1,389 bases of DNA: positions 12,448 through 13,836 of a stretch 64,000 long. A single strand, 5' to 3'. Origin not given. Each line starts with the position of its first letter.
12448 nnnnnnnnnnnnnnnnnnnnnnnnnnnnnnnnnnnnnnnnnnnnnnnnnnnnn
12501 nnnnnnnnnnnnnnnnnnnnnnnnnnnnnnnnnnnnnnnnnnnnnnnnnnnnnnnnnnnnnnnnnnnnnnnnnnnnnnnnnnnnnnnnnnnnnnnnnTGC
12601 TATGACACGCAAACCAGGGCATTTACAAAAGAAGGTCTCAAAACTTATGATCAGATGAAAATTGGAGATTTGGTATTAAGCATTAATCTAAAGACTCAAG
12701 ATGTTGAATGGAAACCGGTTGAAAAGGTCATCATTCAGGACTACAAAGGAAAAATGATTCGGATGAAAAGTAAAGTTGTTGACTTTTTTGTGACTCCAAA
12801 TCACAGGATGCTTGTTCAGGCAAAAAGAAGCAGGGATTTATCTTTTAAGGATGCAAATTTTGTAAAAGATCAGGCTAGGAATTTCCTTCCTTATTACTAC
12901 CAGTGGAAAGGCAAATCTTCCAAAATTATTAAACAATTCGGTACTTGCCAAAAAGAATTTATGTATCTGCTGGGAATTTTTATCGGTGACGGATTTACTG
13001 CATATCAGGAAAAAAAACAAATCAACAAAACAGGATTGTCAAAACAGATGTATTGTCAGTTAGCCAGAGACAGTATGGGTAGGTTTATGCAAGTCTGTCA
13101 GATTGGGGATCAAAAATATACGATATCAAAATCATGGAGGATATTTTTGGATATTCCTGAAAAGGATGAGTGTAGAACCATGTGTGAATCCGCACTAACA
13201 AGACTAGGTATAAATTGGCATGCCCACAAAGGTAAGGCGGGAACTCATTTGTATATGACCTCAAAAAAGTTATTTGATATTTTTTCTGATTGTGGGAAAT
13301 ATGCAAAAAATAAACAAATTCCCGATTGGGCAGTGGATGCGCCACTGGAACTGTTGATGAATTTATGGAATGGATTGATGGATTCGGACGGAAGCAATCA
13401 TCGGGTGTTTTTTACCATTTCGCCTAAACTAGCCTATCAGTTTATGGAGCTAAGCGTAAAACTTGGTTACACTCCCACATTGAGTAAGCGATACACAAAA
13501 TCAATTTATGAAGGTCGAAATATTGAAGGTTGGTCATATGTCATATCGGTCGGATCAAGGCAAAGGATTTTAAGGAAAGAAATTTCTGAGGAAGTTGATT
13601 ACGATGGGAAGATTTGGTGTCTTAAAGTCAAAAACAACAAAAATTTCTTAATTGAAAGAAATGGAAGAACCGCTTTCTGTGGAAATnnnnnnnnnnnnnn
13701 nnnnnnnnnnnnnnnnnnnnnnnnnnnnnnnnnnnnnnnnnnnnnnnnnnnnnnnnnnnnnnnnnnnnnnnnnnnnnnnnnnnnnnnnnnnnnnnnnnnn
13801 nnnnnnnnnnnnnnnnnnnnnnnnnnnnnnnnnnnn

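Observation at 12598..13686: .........-containing intein inserted at the catalytic Thr of dTDP-glucose 4,6-dehydratase (rfbB)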

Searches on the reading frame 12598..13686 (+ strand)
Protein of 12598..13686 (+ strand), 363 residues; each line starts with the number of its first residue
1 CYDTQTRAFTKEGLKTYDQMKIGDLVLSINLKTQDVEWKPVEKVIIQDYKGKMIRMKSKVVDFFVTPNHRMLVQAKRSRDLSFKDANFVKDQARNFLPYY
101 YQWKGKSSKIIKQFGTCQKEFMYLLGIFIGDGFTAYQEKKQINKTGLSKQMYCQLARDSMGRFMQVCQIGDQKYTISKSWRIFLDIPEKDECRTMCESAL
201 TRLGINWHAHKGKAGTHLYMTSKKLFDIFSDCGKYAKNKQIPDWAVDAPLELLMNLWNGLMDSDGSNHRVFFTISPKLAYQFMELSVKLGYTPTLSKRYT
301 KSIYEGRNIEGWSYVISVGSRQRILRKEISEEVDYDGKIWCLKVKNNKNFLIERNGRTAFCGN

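Call 5: search_protein_families(library=pfam, proteins=[window:12598-13686:+], max_evalue=1)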
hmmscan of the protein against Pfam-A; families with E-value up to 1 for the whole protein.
window:12598-13686:+ (363 aa): 5 families
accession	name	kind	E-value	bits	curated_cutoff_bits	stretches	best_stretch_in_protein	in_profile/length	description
PF14890.11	Intein_splicing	-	3e-07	30.8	35.8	1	20-352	15-148/155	Intein splicing domain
PF14528.11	LAGLIDADG_3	-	0.0005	20.7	22.5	1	255-324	5-76/82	LAGLIDADG-like domain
PF13403.11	Hint_2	-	0.00064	20.6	28.4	1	1-86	2-98/147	Hint domain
PF24732.2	ParE_like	-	0.062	13.8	24.4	1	47-77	21-51/67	ParE-like toxin domain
PF07591.16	PT-HINT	-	0.063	14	27.7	1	10-50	4-44/137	Pretoxin HINT domain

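Call 6: search_protein_families(library=ncbifam, proteins=[window:12598-13686:+], max_evalue=1)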
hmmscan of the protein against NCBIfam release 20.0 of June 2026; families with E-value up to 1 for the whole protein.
window:12598-13686:+ (363 aa): 3 families
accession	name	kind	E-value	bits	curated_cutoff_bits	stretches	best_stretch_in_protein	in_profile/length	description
NF045703.1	rSAM_Tes_intein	exception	1.5e-05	23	1700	1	22-90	200-267/1040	tetraether lipid synthase Tes, intein-containing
NF011491.0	PRK14898.1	equivalog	0.00012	20.2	783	1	27-266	127-350/860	DNA-directed RNA polymerase subunit A''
TIGR01445.1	intein_Nterm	domain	0.041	14.9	24.5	1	26-73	35-83/83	intein N-terminal splicing region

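Call 10: search_solved_structures(query=window:12598-13686:+, max_evalue=1, show_alignments=3)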
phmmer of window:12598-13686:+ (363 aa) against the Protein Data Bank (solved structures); distinct sequences matched with E-value up to 1: 3.
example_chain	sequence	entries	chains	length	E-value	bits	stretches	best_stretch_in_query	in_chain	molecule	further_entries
2cw7_A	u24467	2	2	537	0.00019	23.7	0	223-269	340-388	Endonuclease PI-PkoII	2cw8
6zgq_A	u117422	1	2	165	0.29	13.2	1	6-75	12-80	AceL NrdHF-1-1 Intein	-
7q5n_G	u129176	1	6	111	0.79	11.8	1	28-70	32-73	Ubiquitin-related modifier 1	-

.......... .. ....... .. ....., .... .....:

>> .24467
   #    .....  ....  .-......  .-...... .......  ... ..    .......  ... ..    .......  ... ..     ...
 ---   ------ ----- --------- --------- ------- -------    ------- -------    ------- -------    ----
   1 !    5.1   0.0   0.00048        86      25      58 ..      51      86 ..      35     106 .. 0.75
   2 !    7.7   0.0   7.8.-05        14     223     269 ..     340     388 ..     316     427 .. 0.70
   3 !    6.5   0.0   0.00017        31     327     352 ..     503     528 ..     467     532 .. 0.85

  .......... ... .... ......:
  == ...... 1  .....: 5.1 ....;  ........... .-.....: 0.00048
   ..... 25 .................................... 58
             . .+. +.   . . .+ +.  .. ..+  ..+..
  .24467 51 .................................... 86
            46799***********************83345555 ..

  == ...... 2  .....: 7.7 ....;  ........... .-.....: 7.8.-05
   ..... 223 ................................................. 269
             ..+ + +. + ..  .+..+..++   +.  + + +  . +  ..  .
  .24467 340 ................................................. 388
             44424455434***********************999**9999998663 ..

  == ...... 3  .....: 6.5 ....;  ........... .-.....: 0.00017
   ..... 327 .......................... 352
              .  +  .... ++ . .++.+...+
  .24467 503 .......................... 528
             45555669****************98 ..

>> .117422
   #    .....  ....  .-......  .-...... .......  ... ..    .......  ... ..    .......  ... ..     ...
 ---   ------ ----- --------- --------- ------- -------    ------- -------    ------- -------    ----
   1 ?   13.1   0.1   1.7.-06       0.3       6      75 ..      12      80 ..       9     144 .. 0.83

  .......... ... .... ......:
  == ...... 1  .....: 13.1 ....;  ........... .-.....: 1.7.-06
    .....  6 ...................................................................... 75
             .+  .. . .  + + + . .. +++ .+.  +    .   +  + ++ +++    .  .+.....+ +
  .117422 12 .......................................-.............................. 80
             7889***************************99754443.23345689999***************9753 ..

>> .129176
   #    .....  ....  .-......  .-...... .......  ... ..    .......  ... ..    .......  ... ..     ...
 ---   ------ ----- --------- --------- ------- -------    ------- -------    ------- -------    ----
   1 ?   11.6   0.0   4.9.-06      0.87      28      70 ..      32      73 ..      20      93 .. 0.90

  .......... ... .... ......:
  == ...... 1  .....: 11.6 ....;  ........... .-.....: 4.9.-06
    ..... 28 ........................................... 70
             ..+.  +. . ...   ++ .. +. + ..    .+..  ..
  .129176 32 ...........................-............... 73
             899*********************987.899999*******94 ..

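Call 11: find_homologous_proteins(query=window:12598-13686:+, max_evalue=0.001)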
Query window:12598-13686:+ (363 aa): 27 proteins with E <= 0.001 among 600 candidates.
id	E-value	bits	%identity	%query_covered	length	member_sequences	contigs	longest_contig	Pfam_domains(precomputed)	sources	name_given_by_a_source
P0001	7.6e-97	343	46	98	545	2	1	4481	PF16363.12,PF01370.28,PF14890.12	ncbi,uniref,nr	ncbi:MAG: dTDP-glucose 4,6-dehydratase 2 [candidate division WS2 bacterium]|uniref:dTDP-glucose 4,6-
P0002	6.6e-86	307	44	100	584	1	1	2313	PF04321.24,PF16363.12,PF02719.22,PF07993.19,PF01370.28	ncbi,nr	ncbi:MAG TPA: GDP-mannose 4,6-dehydratase, partial [Nitrososphaeraceae archaeon]|nr:GDP-mannose 4,6-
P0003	3.9e-83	297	47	86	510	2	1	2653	PF16363.12,PF14528.12,PF01370.28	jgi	-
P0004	3.5e-82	294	42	100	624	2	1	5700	PF16363.12,PF02719.22,PF07993.19,PF01370.28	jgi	jgi:dTDP-D-glucose 4,6-dehydratase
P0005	1.5e-77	279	44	86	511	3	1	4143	PF16363.12,PF01370.28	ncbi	ncbi:MAG: GDP-mannose 4,6-dehydratase [Candidatus Omnitrophota bacterium]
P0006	6.0e-74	267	46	82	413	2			PF16363.12,PF02719.22,PF01073.26,PF07993.19,PF13460.13,PF01370.28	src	-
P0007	5.8e-72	261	53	67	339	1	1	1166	PF16363.12,PF01370.28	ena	-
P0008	2.2e-70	255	49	67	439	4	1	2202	PF16363.12,PF01370.28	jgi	jgi:hypothetical protein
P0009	3.7e-67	245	39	100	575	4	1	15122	PF16363.12,PF01370.28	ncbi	ncbi:MAG: hypothetical protein A3C58_03270, partial [Candidatus Staskawiczbacteria bacterium RIFCSPH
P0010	1.4e-59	220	38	100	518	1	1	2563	PF16363.12,PF02719.22,PF01370.28,PF14890.12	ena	-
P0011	4.4e-59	218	39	100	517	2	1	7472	PF02540.24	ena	-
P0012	1.7e-58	216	47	67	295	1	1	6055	PF16363.12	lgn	-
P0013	2.5e-57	213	44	64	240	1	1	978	-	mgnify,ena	mgnify:FL=1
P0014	9.9e-57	211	37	100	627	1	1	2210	PF02540.24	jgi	-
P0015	6.6e-42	162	32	100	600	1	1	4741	PF03054.23,PF02540.24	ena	-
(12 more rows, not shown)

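Call 28: predict_structure(alignment_id=A1)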
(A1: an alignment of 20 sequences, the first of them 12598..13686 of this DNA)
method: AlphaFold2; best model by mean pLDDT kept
length: 363 residues; sequences in the alignment: 20
mean_pLDDT: 91.5   pTM: 0.85
mean pLDDT of the five models: 91.5, 91.0, 91.0, 90.2, 90.0
residues with pLDDT >= 90: 273; 70-90: 78; 50-70: 12; < 50: 0
segments of 3 or more residues with pLDDT < 50: none
pLDDT, mean of each block of 10 residues (from residue 1): 96 95 96 93 97 95 96 89 95 89 89 95 97 90 72 82 73 78 91 95 94 84 95 93 95 97 92 96 95 93 85 94 92 97 94 95 88
secondary structure, 60 per line:
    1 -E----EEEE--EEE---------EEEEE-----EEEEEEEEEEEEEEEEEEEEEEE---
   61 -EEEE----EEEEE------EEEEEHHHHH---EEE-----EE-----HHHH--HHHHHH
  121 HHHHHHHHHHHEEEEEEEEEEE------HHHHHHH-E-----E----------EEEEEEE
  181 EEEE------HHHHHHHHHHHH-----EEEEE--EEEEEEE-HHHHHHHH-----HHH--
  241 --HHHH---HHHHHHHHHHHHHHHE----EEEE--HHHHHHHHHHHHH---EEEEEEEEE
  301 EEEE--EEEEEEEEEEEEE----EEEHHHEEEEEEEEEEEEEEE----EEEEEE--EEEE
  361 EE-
elements in order: E7-10 E13-15 E25-29 E35-57 E62-65 E70-74 E81-85 H86-90 E94-96 H109-112 H115-131 E132-142 H149-155 E174-184 H191-202 E208-212 E215-221 H223-230 H243-246 H250-264 E270-273 H276-288 E292-304 E307-319 E324-326 E330-344 E349-354 E357-362

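Call 30: find_related_loci(query=A2, collection=genome_contigs, flank=3000)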
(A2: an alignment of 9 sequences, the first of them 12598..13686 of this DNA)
Query A2 (363 aa) in genome_contigs; peptide patterns used: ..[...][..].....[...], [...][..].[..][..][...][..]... (x = any residue, [..] = any of these).
313 stretches matched a pattern; 244 encode a relative of the query (tblastn E <= 1e-3); the best 80 are kept; 80 distinct loci.
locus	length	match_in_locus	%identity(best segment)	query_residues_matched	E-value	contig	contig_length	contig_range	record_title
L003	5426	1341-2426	60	1-363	8e-148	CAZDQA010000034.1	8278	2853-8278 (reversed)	MAG TPA_asm: uncultured Pseudomonadales bacterium isolate binchicken_co220_119 genome assembly, contig: NODE_5739_length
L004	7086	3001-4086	59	1-363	4e-139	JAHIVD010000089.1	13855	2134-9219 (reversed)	MAG: Patescibacteria group bacterium isolate MM_PC_MetaG.mb.55 MM_PC_MetaG.mb.55_k141_1828857, whole genome shotgun sequ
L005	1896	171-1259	58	1-363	1e-147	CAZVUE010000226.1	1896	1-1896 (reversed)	MAG TPA_asm: uncultured bacterium isolate binchicken_co387_542 genome assembly, contig: NODE_89255_length_1896_cov_6.443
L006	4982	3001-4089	57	1-363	3e-135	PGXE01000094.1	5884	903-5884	MAG: Thermoplasmata archaeon HGW-Thermoplasmata-1 bjp_ig2158_scaffold_5360, whole genome shotgun sequence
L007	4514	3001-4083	52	1-363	1e-109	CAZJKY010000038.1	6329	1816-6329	MAG TPA_asm: uncultured Gammaproteobacteria bacterium isolate binchicken_co220_67 genome assembly, contig: NODE_8282_len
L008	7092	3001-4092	49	1-363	6e-108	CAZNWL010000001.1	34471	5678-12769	MAG TPA_asm: uncultured Planctomycetia bacterium isolate SRP098346_co1_239 genome assembly, contig: NODE_798_length_3447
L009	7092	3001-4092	47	1-363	5e-107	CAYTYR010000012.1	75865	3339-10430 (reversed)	MAG TPA_asm: uncultured Clostridia bacterium isolate binchicken_co220_96 genome assembly, contig: NODE_130_length_75865_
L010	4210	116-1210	46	1-363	5e-107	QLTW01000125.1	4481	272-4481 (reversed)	MAG: Candidatus Psychracetigena formicireducens isolate BS525 DDT42_125, whole genome shotgun sequence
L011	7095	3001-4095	46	1-363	1e-106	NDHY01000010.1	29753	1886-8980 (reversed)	MAG: candidate division NPL-UPA2 bacterium Unc8 Contig_10, whole genome shotgun sequence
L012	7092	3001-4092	48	1-363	5e-106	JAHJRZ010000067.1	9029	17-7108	MAG: Patescibacteria group bacterium isolate OS_PC_MetaG.mb.175 OS_PC_MetaG.mb.175_k141_619131, whole genome shotgun seq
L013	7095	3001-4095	47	1-363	2e-104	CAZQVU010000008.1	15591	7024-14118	MAG TPA_asm: uncultured Planctomycetia bacterium isolate binchicken_co6_456 genome assembly, contig: NODE_4063_length_15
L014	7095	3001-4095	46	1-363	1e-103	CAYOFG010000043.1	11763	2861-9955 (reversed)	MAG TPA_asm: uncultured Clostridia bacterium isolate binchicken_co376_202 genome assembly, contig: NODE_6180_length_1176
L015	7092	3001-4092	48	1-363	5e-104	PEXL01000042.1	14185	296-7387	MAG: Candidatus Diapherotrites archaeon CG08_land_8_20_14_0_20_34_12 CG08_land_8_20_14_0.20_scaffold_2287_c, whole genom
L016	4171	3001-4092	46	1-363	9e-104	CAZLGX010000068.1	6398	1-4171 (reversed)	MAG TPA_asm: uncultured Methanosarcinales archaeon isolate SRP269290_co3_950 genome assembly, contig: NODE_17786_length_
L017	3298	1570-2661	47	1-363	1e-105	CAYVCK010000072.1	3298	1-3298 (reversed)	MAG TPA_asm: uncultured Gammaproteobacteria bacterium isolate SRP093185_co1_140 genome assembly, contig: NODE_21549_leng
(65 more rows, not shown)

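Call 32: fold_search(model_id=the predicted structure, library=pdb)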
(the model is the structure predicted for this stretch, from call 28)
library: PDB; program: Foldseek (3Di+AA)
matches with E <= 10: 800; with E <= 0.001: 63
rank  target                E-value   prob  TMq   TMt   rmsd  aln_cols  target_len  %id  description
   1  7qsu                  9.2e-16  1.00  0.55  0.55   7.4       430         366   14  Crystal structure of homing endonuclease-associated TliVMA intein (C1A, d333-339) (released 2022-03-30)
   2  2cw7                  9.7e-16  1.00  0.52  0.38  10.2       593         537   12  Crystal structure of intein homing endonuclease II (released 2006-04-18)
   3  7qst                  1.6e-14  1.00  0.52  0.52  12.8       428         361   15  Crystal structure of homing endonuclease-associated PhoVMA intein (C1A) (released 2022-03-30)
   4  7qss                  4.8e-13  1.00  0.53  0.46   8.0       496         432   13  Crystal structure of homing endonuclease-associated TliVMA intein (C1A) (released 2022-03-30)
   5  1ef0_A                7.6e-13  1.00  0.53  0.47   8.2       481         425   11  CRYSTAL STRUCTURE OF PI-SCEI MINIPRECURSOR (released 2000-06-07)
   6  1dq3                  1.1e-12  1.00  0.55  0.46   7.3       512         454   10  CRYSTAL STRUCTURE OF AN ARCHAEAL INTEIN-ENCODED HOMING ENDONUCLEASE PI-PFUI (released 2000-07-05)
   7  1vde_A                2.0e-12  1.00  0.55  0.48   7.7       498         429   12  PI-SCEI, A HOMING ENDONUCLEASE WITH PROTEIN SPLICING ACTIVITY (released 1998-04-08)
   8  1vde_B                2.9e-12  1.00  0.52  0.46   9.8       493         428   12  PI-SCEI, A HOMING ENDONUCLEASE WITH PROTEIN SPLICING ACTIVITY (released 1998-04-08)
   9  1dfa                  3.4e-12  1.00  0.54  0.50   8.9       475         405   12  CRYSTAL STRUCTURE OF PI-SCEI IN C2 SPACE GROUP (released 1999-12-08)
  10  1lwt_A                8.7e-11  1.00  0.56  0.47   7.8       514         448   13  Crystal structure of the intein homing endonuclease PI-SceI bound to its substrate DNA (Ca2+ free) (released 2002-09-27)
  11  1jva_B                1.0e-10  1.00  0.52  0.46  10.2       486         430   12  CRYSTAL STRUCTURE OF THE VMA1-DERIVED ENDONUCLEASE BEARING THE N AND C EXTEIN PROPEPTIDES (released 2002-08-29)
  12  1ef0_B                2.6e-10  1.00  0.49  0.46   8.6       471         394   12  CRYSTAL STRUCTURE OF PI-SCEI MINIPRECURSOR (released 2000-06-07)
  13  1jva_A                4.1e-10  1.00  0.47  0.41  10.5       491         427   11  CRYSTAL STRUCTURE OF THE VMA1-DERIVED ENDONUCLEASE BEARING THE N AND C EXTEIN PROPEPTIDES (released 2002-08-29)
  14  1lws_A                4.9e-10  1.00  0.53  0.47   9.6       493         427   10  Crystal structure of the intein homing endonuclease PI-SceI bound to its recognition sequence (released 2002-09-27)
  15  1um2_A                5.9e-10  1.00  0.49  0.44  11.0       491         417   12  Crystal Structure of the Vma1-Derived Endonuclease with the Ligated Extein Segment (released 2004-09-22)
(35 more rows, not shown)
